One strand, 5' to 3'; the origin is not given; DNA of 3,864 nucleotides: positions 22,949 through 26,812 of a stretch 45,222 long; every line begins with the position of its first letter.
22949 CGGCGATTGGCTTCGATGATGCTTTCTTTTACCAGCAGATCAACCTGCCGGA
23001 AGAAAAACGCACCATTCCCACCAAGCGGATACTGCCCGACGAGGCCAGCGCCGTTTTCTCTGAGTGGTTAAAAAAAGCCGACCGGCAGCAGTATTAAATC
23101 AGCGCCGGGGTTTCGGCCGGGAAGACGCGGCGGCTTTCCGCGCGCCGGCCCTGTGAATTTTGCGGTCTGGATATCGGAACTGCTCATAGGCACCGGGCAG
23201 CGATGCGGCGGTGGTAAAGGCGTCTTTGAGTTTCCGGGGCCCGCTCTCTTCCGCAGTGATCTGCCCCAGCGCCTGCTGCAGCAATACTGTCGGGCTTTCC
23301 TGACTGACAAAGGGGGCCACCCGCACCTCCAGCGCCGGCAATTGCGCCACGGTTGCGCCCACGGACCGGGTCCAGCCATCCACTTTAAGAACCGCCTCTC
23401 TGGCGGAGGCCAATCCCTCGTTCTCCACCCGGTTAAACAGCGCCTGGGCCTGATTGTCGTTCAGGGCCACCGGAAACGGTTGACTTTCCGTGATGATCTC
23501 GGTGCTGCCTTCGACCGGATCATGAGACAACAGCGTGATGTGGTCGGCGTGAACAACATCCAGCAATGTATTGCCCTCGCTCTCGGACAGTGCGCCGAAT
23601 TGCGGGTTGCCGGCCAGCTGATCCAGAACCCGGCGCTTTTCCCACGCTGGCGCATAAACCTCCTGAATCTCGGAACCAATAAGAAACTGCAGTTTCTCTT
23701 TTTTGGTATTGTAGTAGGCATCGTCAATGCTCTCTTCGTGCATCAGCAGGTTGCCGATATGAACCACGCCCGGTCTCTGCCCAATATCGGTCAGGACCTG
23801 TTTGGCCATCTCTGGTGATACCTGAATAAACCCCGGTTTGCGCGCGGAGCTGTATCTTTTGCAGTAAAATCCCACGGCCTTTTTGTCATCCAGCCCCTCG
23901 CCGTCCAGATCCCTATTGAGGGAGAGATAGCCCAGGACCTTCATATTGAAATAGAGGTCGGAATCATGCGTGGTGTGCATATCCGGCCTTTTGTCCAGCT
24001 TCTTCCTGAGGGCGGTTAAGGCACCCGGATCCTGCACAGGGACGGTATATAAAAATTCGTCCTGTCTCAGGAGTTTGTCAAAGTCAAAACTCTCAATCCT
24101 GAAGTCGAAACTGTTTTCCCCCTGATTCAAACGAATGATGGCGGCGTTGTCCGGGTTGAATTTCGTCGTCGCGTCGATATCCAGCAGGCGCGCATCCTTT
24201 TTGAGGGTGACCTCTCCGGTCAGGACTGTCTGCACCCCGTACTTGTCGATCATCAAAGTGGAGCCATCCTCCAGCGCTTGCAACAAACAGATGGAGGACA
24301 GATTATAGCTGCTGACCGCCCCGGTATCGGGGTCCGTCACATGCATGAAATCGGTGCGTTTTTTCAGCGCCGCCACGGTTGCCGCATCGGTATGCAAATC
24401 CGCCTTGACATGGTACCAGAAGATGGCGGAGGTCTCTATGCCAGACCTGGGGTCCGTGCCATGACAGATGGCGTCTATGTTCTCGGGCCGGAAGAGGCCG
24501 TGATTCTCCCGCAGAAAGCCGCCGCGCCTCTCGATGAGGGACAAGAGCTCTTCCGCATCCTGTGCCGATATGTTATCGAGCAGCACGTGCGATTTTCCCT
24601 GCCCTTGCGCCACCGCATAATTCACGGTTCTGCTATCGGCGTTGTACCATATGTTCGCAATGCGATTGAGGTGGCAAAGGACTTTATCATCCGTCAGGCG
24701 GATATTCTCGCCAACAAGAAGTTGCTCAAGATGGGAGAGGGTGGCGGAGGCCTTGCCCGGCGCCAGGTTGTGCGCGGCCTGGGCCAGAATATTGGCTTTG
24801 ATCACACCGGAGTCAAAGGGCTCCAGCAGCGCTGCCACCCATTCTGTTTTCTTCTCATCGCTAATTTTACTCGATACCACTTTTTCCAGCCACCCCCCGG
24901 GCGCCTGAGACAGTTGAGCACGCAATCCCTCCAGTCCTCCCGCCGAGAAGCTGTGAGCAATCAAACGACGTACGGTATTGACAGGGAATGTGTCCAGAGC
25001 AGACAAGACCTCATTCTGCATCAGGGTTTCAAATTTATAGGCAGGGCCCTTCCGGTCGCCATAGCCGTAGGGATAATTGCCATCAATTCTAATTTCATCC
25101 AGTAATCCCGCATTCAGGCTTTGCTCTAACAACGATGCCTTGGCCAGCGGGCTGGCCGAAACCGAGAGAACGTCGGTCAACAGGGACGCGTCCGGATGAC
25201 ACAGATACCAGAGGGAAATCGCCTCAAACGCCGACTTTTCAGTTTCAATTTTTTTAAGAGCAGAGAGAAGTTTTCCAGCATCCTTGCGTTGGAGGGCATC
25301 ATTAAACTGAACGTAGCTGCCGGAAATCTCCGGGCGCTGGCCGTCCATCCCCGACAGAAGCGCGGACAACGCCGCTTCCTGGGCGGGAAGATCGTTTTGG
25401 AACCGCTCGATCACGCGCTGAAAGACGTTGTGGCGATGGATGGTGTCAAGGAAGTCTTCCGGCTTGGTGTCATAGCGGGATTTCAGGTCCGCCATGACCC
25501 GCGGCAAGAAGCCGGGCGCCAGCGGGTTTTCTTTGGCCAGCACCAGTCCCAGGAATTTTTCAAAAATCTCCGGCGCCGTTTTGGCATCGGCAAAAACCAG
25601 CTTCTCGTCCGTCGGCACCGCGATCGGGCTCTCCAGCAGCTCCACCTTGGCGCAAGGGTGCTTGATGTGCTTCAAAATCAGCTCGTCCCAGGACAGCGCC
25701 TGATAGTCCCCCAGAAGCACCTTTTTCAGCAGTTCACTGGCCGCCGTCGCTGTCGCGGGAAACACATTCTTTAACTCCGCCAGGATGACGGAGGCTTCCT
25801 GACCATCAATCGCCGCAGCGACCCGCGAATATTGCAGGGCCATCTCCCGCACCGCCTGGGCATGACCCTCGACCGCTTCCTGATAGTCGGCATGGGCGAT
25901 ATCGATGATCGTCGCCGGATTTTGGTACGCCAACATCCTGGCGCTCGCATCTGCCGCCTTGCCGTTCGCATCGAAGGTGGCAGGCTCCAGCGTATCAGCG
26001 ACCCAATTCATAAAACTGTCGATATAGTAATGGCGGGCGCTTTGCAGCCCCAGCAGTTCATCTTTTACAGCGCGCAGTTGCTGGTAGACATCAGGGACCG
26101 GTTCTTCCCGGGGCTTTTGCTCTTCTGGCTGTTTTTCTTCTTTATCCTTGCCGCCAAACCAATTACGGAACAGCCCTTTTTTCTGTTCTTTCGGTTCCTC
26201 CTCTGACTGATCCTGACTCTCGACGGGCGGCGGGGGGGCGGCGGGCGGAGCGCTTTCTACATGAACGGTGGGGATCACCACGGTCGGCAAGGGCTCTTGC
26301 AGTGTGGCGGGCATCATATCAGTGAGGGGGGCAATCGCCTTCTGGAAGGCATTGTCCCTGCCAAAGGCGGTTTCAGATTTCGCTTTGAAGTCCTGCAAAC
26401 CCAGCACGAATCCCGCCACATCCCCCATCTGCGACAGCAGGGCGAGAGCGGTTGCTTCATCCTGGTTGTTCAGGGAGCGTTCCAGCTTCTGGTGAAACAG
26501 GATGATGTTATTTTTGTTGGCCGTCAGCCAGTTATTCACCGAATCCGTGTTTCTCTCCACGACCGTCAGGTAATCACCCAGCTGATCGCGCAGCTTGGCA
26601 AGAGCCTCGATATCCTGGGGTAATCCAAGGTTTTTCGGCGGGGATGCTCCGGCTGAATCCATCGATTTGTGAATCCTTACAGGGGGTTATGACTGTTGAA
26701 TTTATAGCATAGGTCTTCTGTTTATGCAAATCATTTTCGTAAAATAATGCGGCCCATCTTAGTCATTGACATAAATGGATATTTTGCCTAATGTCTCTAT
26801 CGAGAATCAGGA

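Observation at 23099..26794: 1187-aa orphan protein transcribed back-to-back with ankyrin pair B: candidate large effector or toxin-like protein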

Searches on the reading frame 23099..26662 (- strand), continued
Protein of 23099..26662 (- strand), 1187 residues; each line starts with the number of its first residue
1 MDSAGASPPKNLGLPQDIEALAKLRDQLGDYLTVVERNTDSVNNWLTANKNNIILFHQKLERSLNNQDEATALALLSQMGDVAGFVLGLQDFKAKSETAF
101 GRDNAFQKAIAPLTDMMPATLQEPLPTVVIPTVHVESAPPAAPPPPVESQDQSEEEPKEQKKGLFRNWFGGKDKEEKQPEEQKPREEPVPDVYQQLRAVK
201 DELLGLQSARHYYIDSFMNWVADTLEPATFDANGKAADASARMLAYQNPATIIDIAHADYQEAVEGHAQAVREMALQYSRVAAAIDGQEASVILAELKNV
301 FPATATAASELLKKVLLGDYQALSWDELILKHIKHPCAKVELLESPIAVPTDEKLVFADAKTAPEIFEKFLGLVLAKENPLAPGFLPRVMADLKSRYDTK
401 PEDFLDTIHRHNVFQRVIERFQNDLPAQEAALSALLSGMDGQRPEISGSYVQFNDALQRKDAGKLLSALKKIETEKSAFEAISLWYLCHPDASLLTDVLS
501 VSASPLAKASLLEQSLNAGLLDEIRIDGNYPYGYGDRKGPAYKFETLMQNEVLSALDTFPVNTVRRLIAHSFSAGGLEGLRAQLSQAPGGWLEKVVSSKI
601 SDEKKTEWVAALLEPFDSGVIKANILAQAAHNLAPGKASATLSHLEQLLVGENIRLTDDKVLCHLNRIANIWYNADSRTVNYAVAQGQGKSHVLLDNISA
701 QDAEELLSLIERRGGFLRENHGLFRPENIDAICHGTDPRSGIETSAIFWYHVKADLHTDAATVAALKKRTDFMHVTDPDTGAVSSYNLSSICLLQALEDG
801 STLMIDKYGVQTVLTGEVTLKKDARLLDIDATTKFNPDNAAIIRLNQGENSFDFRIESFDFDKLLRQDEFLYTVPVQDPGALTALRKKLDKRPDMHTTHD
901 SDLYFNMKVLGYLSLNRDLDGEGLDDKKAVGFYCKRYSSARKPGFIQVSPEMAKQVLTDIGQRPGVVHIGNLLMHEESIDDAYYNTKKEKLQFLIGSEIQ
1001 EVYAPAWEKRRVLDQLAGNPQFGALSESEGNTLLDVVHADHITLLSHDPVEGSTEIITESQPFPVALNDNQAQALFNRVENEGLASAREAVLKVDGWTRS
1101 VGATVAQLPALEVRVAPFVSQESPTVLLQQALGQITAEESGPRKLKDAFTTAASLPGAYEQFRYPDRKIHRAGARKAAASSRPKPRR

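Call 67: find_encoding_contigs(protein=P0096, flank=7000, max_places=1)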
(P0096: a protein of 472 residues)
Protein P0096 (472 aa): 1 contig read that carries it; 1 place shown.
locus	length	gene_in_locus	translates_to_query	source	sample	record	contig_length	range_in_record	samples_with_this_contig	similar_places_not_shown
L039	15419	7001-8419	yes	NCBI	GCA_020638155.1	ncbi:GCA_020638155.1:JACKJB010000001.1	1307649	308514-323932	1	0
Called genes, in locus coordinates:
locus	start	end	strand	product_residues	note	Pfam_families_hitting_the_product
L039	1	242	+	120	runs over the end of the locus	PF07377:DUF1493 (weak)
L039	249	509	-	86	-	-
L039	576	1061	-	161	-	-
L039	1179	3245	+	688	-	PF00270:DEAD (weak), PF04851:ResIII, PF17757:UvrB_inter, PF27431:UvrB_3rd, PF00271:Helicase_C, PF12344:UvrB, PF02151:UVR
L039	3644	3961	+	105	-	-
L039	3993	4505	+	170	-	-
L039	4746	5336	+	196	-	PF06414:Zeta_toxin, PF13671:AAA_33 (weak)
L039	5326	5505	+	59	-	-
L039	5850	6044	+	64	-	-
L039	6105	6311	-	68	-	PF00313:CSD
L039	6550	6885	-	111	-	-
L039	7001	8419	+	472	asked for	-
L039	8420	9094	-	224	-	-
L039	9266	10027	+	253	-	-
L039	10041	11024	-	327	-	PF03403:PAF-AH_p_II (faint)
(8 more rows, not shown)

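Call 68: find_encoding_contigs(protein=P0084, flank=7000, max_places=1)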
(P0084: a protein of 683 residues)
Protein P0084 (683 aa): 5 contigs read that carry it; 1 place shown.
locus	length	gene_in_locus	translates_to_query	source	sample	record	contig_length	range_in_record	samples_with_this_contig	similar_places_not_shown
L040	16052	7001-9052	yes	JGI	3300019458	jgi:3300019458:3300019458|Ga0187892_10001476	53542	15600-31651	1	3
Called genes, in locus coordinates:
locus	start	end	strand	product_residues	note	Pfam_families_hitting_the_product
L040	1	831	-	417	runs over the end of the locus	PF07498:Rho_N, PF07497:Rho_RNA_bind, PF00006:ATP-synt_ab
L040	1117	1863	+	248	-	-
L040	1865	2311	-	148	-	PF03653:UPF0093, PF05425:CopD (weak)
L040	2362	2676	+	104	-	-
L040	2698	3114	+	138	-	-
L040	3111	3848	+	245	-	-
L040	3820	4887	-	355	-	PF00762:Ferrochelatase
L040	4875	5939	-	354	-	PF01208:URO-D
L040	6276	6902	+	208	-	-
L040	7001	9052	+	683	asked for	-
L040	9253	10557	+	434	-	PF20573:DUF6782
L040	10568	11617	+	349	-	PF20573:DUF6782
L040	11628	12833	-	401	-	PF09217:EcoRII-N, PF09019:EcoRII-C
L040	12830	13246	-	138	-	PF03852:Vsr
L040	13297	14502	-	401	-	PF01381:HTH_3 (weak), PF13560:HTH_31, PF00145:DNA_methylase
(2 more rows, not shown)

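Call 69: search_protein_families(library=padloc, proteins=[window:23099-26662:-], max_evalue=0.1)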
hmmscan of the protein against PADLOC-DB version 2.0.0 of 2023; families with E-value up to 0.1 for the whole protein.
window:23099-26662:- (1187 aa): 0 families

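Call 73: search_solved_structures(query=A1, max_evalue=10)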
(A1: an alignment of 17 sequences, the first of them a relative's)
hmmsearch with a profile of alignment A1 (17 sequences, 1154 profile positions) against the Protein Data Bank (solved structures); distinct sequences matched with E-value up to 10: 3.
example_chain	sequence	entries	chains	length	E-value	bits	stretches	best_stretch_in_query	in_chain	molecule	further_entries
7vg7_B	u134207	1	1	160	0.057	14.6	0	402-465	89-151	Uteroglobin,PB1m6A9 peptide,Uteroglobin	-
7vf3_B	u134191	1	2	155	0.06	14.5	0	403-465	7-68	Uteroglobin,PB1m7 peptide,Uteroglobin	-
6o2k_A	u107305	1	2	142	0.6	11.2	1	930-1028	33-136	Centromeric protein-C, isoform A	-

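Call 75: search_protein_families(library=phrogs, proteins=[window:23099-26662:-, P0091, P0046], max_evalue=0.1)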
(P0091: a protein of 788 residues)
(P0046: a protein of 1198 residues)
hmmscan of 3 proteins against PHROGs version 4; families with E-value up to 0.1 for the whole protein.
window:23099-26662:- (1187 aa): 0 families

P0091 (788 aa): 0 families

P0046 (1198 aa): 0 families

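Call 76: search_protein_families(library=pfam, alignment_id=A3, max_evalue=0.01)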
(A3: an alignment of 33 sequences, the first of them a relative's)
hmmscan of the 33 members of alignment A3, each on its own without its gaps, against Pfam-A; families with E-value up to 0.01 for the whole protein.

A. member 1, P0001 (1187 aa): 0 families

B. families by the number of members that match (of 33 scanned): 8 families
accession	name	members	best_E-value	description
PF12796.13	Ank_2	1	1.8e-05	Ankyrin repeats (3 copies)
PF00023.36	Ank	1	2.5e-05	Ankyrin repeat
PF04397.21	LytTR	1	3.7e-05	LytTr DNA-binding domain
PF13637.12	Ank_4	1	0.0012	Ankyrin repeats (many copies)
PF13857.12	Ank_5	1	0.003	Ankyrin repeats (many copies)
PF04782.17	DUF632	1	0.0036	Protein of unknown function (DUF632)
PF06586.17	TraK_N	1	0.0042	TraK N-terminal domain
PF02702.23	KdpD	1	0.0081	Osmosensitive K+ channel His kinase sensor domain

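Call 79: search_protein_families(library=pfam, proteins=[P0062, P0063, P0064, P0065, P0072, P0073, P0078, P0082], max_evalue=0.01)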
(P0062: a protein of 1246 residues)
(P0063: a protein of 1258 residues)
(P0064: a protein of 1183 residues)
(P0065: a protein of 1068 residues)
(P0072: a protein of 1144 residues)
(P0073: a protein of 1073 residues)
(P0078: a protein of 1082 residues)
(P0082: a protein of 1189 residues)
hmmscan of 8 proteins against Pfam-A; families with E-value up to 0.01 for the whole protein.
P0062 (1246 aa): 4 families
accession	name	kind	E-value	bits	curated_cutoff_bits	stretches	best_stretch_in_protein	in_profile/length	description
PF12796.13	Ank_2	-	1.8e-05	25.6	27.3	1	436-466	21-51/90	Ankyrin repeats (3 copies)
PF00023.36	Ank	-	2.5e-05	24.8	21.1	1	445-464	3-22/33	Ankyrin repeat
PF13637.12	Ank_4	-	0.0012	19.6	22.7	0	439-464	25-50/50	Ankyrin repeats (many copies)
PF13857.12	Ank_5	-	0.003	18.4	27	0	434-464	6-36/56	Ankyrin repeats (many copies)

P0063 (1258 aa): 0 families

P0064 (1183 aa): 0 families

P0065 (1068 aa): 0 families

P0072 (1144 aa): 0 families

P0073 (1073 aa): 0 families

P0078 (1082 aa): 1 family
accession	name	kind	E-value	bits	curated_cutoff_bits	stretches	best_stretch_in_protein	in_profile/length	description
PF06586.17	TraK_N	-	0.0042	17.8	24.8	0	993-1055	19-85/100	TraK N-terminal domain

P0082 (1189 aa): 0 families

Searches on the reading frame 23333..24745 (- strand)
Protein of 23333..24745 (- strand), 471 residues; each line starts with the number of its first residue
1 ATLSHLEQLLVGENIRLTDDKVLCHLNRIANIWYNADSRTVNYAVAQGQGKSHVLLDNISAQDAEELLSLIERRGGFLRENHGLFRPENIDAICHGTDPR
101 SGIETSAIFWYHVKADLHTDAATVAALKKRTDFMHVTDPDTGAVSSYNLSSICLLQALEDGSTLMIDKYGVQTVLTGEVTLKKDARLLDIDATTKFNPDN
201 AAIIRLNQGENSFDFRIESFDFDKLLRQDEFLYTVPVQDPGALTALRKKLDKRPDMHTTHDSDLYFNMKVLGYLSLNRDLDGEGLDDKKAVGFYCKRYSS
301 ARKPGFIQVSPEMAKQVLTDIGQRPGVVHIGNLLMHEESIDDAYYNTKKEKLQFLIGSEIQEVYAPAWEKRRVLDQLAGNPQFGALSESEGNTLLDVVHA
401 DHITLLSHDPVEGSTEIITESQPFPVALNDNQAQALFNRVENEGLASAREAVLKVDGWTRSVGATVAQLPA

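Call 74: search_solved_structures(query=A5, max_evalue=10)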
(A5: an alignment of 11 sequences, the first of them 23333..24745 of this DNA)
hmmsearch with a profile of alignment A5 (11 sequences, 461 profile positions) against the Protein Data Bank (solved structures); distinct sequences matched with E-value up to 10: 0.

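Call 82: predict_structure(alignment_id=A5)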
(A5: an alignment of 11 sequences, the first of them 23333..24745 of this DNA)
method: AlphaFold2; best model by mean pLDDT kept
length: 471 residues; sequences in the alignment: 11
mean_pLDDT: 87.1   pTM: 0.85
mean pLDDT of the five models: 87.1, 83.9, 83.7, 82.7, 81.6
residues with pLDDT >= 90: 276; 70-90: 144; 50-70: 47; < 50: 4
segments of 3 or more residues with pLDDT < 50: none
pLDDT, mean of each block of 10 residues (from residue 1): 58 83 90 95 81 92 93 86 91 90 89 87 92 95 94 96 95 95 92 94 95 95 90 92 92 91 91 89 60 88 86 92 93 94 91 91 92 91 73 79 91 88 83 84 79 61 60 53
secondary structure, 60 per line:
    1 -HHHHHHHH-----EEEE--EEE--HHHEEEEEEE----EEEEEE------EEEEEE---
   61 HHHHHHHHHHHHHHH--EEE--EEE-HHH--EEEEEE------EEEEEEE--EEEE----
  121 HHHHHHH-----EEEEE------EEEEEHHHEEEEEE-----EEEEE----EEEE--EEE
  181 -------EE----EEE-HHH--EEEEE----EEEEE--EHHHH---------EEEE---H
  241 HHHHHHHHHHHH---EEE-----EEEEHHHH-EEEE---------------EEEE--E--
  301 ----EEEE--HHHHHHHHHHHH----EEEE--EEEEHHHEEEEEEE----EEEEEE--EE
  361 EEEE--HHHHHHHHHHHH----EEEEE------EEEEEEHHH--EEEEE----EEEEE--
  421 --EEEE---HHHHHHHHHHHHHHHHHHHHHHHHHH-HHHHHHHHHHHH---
elements in order: H2-9 E15-18 E21-23 E29-35 E40-45 E52-57 H61-75 E78-80 E83-85 E92-97 E104-110 E113-116 H121-127 E133-137 E144-148 E152-157 E163-167 E172-175 E178-180 E194-196 E203-207 E212-216 H220-223 E233-236 H240-252 E256-258 E264-267 H268-271 E273-276 E292-295 E305-308 H311-322 E327-330 E333-336 E340-346 E351-356 E359-364 H367-378 E383-387 E394-399 E405-409 E414-418 E423-426 H430-455 H457-468
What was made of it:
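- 23387..24712 (-): Array of seven ~60-aa LytTR-like beta modules, each ending in a helix: M1 aa 651-714, M2 715-769, M3 770-830, M4 831-892, M5 893-962, M6 963-1019, M7 1020-1092. The sub-model has pLDDT 87 and pTM 0.85 (call 82).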

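Call 84: fold_search(model_id=the predicted structure, library=pdb)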
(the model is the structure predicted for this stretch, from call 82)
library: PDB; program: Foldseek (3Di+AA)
matches with E <= 10: 812; with E <= 0.001: 0
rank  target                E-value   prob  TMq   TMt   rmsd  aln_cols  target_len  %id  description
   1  5juy_A                1.4e-03  0.28  0.13  0.08  19.6       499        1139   10  Active human apoptosome with procaspase-9 (released 2016-10-19)
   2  5juy_B                1.4e-03  0.28  0.13  0.08  19.6       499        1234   10  Active human apoptosome with procaspase-9 (released 2016-10-19)
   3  3s8v_B                1.8e-03  0.18  0.11  0.09  20.9       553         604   13  Crystal structure of LRP6-Dkk1 complex (released 2011-10-26)
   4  3s2k_A                2.0e-03  0.13  0.10  0.08  21.0       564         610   10  Structural basis of Wnt signaling inhibition by Dickkopf binding to LRP5/6. (released 2011-11-02)
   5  4cbv_F                2.4e-03  1.00  0.20  0.33  11.1       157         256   10  X-ray structure of full-length ComE from Streptococcus pneumoniae. (released 2014-02-12)
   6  6nau_A                2.4e-03  0.28  0.13  0.15  17.0       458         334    9  1.55 Angstrom Resolution Crystal Structure of 6-phosphogluconolactonase from Klebsiella pneumoniae (released 2018-12-19)
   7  9ext_A                2.4e-03  0.23  0.11  0.13  21.0       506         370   10  Crystal structure of Yeast Clathrin Heavy Chain N-terminal domain bound to APL2/AP-1 Beta peptide (LLDL) (released 2024-11-13)
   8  6h16_A                2.5e-03  0.14  0.10  0.09  22.0       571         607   11  Structure of LRP6 P3E3P4E4 in complex with VHH L-P2-D07 (released 2019-01-30)
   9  4cbv_D                2.7e-03  1.00  0.19  0.32  11.0       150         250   12  X-ray structure of full-length ComE from Streptococcus pneumoniae. (released 2014-02-12)
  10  8hme_D                3.0e-03  0.15  0.10  0.06  20.1       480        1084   10  head module state 1 of Tetrahymena IFT-A (released 2023-06-14)
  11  6qnn_A                5.5e-03  0.20  0.12  0.15  18.9       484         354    8  CLATHRIN HEAVY CHAIN N-TERMINAL DOMAIN BOUND TO GTSE1 LIDL MOTIF (released 2019-08-28)
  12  4cbv_A                5.8e-03  1.00  0.20  0.34   5.5       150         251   12  X-ray structure of full-length ComE from Streptococcus pneumoniae. (released 2014-02-12)
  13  3d6w_A                6.1e-03  1.00  0.18  0.63   4.1       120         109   12  LytTr DNA-binding domain of putative methyl-accepting/DNA response regulator from Bacillus cereus. (released 2008-07-15)
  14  9bfq_A                7.2e-03  0.11  0.10  0.07  20.9       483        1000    8  Cryo-EM structure of Sevenless in complex with Bride of Sevenless (released 2025-01-29)
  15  4cbv_C                8.1e-03  1.00  0.20  0.34   5.4       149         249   13  X-ray structure of full-length ComE from Streptococcus pneumoniae. (released 2014-02-12)
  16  3d6w_B                8.5e-03  1.00  0.18  0.64   3.7       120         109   10  LytTr DNA-binding domain of putative methyl-accepting/DNA response regulator from Bacillus cereus. (released 2008-07-15)
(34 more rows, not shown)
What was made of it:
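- Tried and rejected: I rejected them as repeat-induced noise (call 84).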
